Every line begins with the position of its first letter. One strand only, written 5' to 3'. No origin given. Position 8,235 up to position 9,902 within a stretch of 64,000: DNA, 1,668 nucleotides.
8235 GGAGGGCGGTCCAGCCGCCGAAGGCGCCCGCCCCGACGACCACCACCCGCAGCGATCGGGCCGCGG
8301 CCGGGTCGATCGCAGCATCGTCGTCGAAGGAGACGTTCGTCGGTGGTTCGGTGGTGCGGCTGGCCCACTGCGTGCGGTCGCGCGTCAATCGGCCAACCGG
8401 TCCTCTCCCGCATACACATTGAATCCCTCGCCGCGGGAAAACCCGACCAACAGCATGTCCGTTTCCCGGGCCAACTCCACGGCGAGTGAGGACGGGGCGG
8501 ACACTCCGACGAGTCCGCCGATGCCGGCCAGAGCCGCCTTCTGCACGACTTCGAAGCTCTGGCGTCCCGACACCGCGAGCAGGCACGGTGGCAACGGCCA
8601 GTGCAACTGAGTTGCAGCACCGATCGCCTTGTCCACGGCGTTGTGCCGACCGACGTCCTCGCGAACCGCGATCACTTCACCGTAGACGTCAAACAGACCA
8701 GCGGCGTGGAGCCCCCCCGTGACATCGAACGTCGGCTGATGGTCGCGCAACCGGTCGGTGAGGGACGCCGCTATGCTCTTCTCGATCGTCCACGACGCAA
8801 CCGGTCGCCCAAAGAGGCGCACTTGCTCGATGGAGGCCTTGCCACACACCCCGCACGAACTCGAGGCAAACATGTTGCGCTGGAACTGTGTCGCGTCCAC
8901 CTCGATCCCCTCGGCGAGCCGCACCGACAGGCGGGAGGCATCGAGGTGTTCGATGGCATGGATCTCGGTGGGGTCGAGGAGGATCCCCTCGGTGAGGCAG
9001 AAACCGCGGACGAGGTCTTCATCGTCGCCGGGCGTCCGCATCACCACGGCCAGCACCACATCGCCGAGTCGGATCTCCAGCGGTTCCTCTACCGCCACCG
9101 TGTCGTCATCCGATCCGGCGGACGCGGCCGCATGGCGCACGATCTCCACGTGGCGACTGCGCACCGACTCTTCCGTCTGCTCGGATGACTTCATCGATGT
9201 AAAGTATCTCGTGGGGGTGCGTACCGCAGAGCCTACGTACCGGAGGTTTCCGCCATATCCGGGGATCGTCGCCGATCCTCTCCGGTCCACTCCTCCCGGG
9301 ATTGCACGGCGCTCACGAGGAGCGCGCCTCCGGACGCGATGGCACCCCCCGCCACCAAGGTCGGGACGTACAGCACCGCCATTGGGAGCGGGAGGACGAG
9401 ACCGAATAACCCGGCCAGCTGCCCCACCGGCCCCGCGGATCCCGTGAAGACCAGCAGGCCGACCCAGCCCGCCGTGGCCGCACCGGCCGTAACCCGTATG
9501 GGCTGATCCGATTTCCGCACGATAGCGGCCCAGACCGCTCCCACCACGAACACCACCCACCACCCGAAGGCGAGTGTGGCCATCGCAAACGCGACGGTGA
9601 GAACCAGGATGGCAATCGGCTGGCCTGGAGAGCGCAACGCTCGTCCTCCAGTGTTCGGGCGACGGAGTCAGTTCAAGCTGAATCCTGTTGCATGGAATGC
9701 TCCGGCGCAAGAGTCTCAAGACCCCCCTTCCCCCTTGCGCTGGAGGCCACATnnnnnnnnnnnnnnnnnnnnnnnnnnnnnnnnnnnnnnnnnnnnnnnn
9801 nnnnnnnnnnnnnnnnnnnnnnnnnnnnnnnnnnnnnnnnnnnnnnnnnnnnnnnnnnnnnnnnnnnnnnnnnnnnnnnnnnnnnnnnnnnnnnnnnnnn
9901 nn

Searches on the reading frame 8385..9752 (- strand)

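Call 23: search_protein_families(library=pfam, proteins=[window:8385-9752:-], max_evalue=0.001)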
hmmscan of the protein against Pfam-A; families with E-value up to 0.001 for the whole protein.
window:8385-9752:- (455 aa): 1 family
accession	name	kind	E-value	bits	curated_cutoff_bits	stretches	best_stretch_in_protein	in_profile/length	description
PF02634.21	FdhD-NarQ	-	7.3e-65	219.4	27.2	1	220-453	1-236/237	FdhD/NarQ family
